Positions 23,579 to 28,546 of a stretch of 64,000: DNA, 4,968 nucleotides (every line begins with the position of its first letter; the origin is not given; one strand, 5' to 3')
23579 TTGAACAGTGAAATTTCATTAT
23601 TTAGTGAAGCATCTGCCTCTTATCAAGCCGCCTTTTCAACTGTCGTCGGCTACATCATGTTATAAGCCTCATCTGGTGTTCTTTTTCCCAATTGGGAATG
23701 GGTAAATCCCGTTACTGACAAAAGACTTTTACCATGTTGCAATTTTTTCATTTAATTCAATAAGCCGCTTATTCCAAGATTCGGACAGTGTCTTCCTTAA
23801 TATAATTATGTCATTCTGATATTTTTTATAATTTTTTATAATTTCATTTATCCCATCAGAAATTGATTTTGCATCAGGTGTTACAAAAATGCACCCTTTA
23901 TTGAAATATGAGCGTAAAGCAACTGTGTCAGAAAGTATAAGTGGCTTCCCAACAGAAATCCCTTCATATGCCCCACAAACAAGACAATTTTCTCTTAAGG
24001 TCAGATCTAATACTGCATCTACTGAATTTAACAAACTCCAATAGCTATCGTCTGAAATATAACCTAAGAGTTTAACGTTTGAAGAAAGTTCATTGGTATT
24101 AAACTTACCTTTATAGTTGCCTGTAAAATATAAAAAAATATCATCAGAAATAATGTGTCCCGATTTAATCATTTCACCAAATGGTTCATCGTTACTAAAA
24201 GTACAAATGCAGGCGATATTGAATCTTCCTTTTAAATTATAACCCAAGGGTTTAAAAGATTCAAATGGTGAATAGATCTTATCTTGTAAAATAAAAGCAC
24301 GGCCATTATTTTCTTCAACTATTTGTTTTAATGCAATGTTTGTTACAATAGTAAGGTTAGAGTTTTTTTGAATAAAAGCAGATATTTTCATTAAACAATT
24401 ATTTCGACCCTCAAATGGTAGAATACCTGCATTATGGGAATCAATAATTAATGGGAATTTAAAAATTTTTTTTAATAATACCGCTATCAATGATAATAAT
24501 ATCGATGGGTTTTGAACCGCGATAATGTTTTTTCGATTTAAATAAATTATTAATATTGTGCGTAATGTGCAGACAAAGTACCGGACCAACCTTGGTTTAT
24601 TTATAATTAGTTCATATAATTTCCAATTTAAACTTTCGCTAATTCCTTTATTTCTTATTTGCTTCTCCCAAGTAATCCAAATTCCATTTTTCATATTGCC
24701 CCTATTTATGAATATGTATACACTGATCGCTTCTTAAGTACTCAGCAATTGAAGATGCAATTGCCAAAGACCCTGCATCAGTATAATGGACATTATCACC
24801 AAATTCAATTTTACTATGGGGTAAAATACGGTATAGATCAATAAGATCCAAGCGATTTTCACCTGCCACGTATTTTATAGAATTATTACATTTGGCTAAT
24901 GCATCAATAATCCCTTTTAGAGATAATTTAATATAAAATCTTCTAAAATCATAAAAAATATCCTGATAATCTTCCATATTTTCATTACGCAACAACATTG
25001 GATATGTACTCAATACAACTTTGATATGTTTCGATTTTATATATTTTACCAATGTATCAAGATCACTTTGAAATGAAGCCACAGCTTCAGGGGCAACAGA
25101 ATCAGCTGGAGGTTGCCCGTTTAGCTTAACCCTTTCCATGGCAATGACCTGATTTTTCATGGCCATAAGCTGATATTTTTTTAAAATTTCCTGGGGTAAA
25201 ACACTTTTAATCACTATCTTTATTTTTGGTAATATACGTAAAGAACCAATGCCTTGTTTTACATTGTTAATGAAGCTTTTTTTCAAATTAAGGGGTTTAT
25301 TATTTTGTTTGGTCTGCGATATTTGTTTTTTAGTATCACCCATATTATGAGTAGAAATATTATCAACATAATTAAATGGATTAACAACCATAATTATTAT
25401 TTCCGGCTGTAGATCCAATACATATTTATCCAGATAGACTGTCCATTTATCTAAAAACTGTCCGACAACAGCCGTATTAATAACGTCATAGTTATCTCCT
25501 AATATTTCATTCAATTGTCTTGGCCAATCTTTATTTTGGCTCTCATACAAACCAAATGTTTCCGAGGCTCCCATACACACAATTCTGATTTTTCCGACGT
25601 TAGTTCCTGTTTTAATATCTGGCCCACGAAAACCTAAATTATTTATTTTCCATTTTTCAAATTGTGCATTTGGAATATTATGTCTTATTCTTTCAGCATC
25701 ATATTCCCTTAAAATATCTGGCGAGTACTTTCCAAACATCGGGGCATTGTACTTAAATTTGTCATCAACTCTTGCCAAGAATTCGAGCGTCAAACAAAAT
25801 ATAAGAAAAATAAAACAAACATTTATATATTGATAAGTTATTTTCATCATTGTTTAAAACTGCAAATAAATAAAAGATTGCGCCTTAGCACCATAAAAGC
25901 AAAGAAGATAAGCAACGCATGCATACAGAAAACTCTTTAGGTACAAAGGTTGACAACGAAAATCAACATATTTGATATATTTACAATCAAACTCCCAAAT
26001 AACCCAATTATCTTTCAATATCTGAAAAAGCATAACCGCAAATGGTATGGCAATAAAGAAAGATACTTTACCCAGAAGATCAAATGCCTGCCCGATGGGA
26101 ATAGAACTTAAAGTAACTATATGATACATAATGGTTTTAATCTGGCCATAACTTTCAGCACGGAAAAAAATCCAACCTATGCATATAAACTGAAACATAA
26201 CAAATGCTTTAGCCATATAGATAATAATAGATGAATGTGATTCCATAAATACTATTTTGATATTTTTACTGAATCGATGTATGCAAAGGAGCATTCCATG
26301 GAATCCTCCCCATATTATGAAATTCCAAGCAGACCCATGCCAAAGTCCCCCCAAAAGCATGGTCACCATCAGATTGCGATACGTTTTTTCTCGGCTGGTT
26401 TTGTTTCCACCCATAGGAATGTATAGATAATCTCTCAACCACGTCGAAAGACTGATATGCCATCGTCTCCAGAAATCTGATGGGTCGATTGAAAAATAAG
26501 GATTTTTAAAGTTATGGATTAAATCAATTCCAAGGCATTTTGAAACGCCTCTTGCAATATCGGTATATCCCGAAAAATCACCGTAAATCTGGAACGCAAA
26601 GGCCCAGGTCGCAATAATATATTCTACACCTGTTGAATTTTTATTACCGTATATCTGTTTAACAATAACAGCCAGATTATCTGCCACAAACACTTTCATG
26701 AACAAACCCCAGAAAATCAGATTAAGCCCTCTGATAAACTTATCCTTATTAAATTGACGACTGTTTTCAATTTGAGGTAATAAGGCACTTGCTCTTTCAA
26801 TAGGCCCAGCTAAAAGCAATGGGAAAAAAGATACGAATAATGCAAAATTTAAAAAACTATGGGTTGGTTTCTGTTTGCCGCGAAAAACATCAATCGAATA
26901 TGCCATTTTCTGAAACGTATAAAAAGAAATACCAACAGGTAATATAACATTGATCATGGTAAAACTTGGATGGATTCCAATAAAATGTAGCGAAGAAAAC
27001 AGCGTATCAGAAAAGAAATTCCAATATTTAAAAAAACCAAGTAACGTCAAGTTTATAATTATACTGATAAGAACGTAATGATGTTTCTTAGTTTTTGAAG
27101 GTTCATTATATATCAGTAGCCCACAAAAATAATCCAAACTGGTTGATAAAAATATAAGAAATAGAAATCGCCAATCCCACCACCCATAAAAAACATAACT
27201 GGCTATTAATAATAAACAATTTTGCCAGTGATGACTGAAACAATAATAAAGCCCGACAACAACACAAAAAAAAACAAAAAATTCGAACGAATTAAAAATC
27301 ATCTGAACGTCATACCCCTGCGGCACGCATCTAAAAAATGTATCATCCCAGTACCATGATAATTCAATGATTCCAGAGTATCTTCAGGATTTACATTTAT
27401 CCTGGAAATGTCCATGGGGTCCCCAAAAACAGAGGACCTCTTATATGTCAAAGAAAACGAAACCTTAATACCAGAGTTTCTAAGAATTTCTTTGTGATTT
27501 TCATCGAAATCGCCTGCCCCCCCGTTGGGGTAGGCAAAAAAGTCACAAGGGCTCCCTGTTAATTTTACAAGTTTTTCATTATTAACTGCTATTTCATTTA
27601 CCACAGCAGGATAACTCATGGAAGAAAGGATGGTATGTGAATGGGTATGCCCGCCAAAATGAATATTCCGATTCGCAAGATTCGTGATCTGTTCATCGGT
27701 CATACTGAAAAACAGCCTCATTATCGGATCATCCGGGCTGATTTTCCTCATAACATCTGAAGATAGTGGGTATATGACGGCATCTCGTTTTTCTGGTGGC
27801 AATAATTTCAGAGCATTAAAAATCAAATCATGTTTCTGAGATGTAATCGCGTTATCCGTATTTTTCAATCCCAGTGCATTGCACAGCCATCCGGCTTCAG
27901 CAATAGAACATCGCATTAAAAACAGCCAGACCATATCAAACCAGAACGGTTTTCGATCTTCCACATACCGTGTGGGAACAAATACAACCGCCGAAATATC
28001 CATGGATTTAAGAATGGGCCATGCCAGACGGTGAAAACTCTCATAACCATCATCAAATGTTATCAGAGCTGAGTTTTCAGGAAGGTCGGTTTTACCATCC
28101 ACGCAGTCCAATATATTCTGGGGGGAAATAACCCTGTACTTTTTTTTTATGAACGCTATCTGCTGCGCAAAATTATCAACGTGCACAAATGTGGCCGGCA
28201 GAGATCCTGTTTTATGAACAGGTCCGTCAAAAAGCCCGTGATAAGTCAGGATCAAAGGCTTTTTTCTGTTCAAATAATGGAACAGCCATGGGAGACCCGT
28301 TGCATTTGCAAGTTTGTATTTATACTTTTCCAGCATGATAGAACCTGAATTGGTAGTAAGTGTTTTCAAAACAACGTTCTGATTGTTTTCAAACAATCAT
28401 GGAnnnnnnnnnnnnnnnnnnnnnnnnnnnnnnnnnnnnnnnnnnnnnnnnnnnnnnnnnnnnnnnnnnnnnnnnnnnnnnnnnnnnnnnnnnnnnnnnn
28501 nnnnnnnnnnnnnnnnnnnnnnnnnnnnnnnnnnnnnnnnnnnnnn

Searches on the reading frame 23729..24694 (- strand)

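Call 12: search_protein_families(library=pfam, proteins=[window:23729-24694:-], max_evalue=0.00001)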
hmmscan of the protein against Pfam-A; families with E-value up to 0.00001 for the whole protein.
window:23729-24694:- (321 aa): 1 family
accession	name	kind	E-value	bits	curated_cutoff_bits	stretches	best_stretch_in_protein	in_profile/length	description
PF00534.26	Glycos_transf_1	-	3.6e-06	27.1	26.4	1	201-294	69-164/172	Glycosyl transferases group 1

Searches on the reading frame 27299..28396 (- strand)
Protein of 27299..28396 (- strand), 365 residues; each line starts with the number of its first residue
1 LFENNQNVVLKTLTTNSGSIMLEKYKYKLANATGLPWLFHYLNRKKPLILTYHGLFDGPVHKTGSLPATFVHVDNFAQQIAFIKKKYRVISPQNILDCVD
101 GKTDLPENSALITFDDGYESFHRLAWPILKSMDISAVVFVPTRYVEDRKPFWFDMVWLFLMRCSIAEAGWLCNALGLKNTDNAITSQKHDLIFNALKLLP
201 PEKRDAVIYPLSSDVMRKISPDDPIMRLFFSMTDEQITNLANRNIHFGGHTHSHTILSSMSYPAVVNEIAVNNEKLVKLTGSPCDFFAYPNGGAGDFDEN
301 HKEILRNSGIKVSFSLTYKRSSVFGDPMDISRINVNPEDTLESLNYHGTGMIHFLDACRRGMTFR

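Call 12: search_protein_families(library=pfam, proteins=[window:27299-28396:-], max_evalue=0.00001)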
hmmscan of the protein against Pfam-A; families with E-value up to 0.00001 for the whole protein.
window:27299-28396:- (365 aa): 1 family
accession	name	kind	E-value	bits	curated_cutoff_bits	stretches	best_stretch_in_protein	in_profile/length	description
PF01522.26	Polysacc_deac_1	-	5.3e-19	68.8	23.1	2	195-312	24-123/124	Polysaccharide deacetylase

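Call 84: search_protein_families(library=ncbifam, proteins=[window:27299-28396:-], max_evalue=0.00001)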
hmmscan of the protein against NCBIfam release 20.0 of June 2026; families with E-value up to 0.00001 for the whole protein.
window:27299-28396:- (365 aa): 4 families
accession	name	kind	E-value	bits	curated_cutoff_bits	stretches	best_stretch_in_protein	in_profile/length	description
TIGR03938.2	deacetyl_PgaB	equivalog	3.4e-23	81.8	321.9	1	48-146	4-102/621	poly-beta-1,6-N-acetyl-D-glucosamine N-deacetylase PgaB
NF011177.0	PRK14582.1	equivalog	1.6e-12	46.5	923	1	71-139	69-138/671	poly-beta-1,6-N-acetyl-D-glucosamine N-deacetylase PgaB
NF011176.0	PRK14581.1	equivalog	1.8e-12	46.2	1091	1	71-139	69-138/673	poly-beta-1,6-N-acetyl-D-glucosamine N-deacetylase PgaB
TIGR03933.1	PIA_icaB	equivalog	1.2e-09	38.1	248.35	0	73-151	37-115/245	intercellular adhesin biosynthesis polysaccharide N-deacetylase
